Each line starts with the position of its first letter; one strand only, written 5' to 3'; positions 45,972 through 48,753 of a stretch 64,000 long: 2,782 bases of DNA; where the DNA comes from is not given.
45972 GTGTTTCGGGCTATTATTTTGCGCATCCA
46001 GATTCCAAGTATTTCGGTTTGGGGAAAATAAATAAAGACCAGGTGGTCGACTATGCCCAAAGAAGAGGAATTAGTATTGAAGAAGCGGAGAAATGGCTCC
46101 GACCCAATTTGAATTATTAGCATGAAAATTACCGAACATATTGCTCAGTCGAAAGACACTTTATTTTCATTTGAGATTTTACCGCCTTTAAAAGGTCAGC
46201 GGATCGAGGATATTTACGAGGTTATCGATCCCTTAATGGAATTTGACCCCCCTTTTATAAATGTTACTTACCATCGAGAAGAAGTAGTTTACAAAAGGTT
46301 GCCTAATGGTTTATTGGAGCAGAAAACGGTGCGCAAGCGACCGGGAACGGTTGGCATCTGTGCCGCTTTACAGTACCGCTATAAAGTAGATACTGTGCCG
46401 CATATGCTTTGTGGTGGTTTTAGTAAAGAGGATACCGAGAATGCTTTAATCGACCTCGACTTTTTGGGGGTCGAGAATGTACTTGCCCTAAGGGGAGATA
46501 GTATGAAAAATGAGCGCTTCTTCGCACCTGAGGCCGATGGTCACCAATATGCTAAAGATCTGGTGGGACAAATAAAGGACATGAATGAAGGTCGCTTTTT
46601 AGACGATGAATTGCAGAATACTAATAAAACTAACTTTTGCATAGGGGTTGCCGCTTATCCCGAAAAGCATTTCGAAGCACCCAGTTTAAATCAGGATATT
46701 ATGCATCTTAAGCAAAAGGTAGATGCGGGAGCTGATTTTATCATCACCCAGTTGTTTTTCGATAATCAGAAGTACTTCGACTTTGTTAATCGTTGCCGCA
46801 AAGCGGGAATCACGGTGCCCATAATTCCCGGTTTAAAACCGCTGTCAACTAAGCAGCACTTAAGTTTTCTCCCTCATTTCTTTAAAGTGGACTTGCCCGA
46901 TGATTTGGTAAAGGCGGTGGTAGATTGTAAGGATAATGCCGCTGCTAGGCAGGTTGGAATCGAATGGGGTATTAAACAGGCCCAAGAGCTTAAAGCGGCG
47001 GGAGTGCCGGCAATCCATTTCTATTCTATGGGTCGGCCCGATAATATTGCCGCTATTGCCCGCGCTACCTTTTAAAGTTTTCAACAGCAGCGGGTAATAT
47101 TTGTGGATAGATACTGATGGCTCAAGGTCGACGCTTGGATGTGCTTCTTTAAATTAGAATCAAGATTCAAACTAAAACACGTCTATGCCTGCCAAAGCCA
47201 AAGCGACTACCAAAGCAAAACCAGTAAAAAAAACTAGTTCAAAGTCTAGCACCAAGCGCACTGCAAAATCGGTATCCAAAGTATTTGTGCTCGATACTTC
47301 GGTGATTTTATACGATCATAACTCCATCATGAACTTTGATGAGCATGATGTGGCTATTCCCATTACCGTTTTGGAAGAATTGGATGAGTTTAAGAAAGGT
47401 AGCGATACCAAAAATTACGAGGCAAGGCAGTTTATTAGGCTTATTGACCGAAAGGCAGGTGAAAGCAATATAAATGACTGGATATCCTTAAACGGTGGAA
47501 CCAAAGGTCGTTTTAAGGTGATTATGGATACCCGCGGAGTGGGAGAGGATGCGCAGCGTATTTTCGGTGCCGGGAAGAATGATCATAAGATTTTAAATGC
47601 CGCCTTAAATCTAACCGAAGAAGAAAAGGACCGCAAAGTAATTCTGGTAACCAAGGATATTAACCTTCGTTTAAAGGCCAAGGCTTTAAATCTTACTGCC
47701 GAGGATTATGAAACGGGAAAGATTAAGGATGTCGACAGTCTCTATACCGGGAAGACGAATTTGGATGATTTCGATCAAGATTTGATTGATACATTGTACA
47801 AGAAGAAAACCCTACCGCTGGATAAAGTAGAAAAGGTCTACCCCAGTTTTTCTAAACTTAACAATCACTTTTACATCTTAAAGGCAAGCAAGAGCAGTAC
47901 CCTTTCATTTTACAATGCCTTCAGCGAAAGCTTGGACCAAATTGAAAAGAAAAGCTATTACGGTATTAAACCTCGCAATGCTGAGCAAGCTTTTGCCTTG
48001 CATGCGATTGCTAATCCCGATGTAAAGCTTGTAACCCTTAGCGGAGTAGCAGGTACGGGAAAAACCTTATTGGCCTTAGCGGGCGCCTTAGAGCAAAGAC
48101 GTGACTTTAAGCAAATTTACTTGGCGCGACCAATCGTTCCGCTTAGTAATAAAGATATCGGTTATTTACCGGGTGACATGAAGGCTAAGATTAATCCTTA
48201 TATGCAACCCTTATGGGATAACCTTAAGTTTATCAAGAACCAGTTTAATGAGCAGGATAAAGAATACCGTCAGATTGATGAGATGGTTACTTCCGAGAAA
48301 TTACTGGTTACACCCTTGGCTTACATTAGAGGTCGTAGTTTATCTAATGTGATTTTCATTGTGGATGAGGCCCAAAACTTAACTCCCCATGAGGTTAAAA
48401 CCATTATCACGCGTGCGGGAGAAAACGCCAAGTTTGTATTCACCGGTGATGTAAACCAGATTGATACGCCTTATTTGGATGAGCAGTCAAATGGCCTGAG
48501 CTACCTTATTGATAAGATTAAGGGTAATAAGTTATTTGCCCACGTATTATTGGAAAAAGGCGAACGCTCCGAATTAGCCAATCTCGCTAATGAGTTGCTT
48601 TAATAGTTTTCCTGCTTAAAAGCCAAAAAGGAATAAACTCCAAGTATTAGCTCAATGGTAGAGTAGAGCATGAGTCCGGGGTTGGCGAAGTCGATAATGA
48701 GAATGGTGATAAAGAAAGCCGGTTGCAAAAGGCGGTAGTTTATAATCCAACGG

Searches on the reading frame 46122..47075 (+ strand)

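Call 4: search_protein_families(library=pfam, proteins=[window:46122-47075:+])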
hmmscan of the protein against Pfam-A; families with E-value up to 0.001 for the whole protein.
window:46122-47075:+ (317 aa): 1 family
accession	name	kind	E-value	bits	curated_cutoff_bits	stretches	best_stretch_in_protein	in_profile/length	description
PF02219.23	MTHFR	-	1.2e-69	235.3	24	1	4-313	3-283/287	Methylenetetrahydrofolate reductase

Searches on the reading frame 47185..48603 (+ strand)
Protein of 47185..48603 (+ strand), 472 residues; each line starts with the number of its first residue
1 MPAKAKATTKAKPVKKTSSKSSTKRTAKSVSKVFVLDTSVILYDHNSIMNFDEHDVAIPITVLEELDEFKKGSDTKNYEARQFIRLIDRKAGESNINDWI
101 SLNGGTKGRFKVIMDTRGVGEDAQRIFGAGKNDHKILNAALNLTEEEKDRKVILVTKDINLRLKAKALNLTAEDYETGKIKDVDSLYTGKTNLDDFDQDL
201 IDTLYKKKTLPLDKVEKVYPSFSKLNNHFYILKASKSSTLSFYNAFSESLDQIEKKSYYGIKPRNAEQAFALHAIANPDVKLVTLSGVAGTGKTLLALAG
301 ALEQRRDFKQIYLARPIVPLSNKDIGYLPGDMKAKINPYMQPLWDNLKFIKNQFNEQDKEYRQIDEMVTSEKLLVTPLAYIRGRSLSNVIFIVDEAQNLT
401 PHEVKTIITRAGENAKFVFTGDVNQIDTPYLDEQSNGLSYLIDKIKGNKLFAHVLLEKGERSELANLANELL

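Call 4: search_protein_families(library=pfam, proteins=[window:47185-48603:+])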
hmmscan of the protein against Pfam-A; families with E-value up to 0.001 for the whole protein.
window:47185-48603:+ (472 aa): 5 families
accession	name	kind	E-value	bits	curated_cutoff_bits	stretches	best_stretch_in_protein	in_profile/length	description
PF02562.22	PhoH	-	1.8e-48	165.2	27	1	261-458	2-188/205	PhoH-like protein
PF13638.12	PIN_4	-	1.2e-35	123.1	21.9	1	34-176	1-132/132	PIN domain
PF13604.12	AAA_30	-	1.7e-07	31.6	27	0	265-296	3-34/191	AAA domain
PF13245.12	AAA_19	-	2.7e-05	24.8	25.1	0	382-426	85-129/134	AAA domain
PF13401.12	AAA_22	-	0.00073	20.3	27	0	282-407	7-104/130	AAA domain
